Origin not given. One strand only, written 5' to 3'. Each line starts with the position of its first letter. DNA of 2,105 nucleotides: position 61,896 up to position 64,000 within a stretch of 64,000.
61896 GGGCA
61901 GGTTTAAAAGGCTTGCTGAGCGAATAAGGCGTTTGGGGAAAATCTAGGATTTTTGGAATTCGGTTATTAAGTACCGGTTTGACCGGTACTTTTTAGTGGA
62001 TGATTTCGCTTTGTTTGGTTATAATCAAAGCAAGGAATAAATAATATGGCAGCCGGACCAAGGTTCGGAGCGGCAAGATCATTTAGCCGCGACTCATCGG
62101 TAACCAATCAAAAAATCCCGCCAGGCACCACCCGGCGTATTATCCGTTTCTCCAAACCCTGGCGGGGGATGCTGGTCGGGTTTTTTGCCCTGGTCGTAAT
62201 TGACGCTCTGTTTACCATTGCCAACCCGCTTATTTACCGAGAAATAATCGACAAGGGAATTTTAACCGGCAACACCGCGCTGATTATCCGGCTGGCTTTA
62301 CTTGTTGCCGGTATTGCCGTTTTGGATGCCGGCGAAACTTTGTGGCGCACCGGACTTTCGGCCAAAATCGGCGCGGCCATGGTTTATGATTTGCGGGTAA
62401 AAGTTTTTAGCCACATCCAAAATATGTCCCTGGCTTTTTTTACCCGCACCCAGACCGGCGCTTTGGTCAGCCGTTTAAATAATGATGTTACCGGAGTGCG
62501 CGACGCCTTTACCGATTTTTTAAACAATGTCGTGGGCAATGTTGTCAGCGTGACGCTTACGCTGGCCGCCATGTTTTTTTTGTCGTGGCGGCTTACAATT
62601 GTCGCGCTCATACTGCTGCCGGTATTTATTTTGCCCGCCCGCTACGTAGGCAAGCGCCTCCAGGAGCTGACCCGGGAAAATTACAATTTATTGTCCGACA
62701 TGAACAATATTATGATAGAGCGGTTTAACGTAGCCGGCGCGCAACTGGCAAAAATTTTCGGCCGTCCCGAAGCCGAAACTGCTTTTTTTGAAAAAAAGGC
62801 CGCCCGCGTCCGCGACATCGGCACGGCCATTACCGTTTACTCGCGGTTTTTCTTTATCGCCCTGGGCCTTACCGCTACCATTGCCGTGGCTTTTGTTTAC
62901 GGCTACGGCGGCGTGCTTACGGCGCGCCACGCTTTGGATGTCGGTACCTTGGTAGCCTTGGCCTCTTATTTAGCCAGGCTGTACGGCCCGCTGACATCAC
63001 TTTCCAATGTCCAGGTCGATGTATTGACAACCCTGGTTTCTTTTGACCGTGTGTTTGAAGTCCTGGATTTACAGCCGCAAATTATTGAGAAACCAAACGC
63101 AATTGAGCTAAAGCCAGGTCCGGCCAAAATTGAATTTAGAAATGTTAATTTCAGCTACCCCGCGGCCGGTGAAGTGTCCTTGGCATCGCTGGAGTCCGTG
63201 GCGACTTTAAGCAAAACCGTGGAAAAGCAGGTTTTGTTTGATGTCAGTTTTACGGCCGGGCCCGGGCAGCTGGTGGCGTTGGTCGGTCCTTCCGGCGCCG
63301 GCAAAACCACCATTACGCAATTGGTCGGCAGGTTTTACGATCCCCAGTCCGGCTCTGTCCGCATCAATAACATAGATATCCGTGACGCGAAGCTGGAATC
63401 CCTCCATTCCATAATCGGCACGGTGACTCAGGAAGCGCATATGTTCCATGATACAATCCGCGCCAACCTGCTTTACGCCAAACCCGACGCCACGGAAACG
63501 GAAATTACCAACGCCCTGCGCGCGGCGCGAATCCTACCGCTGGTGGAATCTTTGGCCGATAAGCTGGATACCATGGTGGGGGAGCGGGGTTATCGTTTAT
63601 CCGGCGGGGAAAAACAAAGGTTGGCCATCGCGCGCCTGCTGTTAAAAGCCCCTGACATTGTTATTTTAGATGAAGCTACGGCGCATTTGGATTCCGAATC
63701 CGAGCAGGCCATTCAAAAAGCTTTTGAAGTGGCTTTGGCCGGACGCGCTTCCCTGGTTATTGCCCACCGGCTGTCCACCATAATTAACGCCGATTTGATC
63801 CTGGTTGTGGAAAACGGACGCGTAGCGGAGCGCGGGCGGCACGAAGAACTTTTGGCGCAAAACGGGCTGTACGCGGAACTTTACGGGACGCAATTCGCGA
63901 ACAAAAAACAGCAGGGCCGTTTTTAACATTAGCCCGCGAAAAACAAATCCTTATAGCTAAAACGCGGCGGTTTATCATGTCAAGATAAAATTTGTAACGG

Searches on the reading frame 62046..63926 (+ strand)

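Call 41: search_protein_families(library=pfam, max_evalue=0.001, proteins=[window:62046-63926:+])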
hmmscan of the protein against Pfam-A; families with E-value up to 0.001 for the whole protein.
window:62046-63926:+ (626 aa): 5 families
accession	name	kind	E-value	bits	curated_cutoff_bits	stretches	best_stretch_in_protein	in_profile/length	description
PF00664.28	ABC_membrane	-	1.1e-43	150.4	28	1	46-316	4-274/274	ABC transporter transmembrane region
PF00005.33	ABC_tran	-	1.1e-31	110.7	25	1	398-546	2-137/137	ABC transporter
PF02463.25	SMC_N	-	2.6e-05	24.2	40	1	479-588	115-211/220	RecF/RecN/SMC N terminal domain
PF13401.12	AAA_22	-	0.00068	20.4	27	0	408-551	6-99/130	AAA domain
PF13191.12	AAA_16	-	0.00069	20.6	32.6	0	398-561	16-157/167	AAA ATPase domain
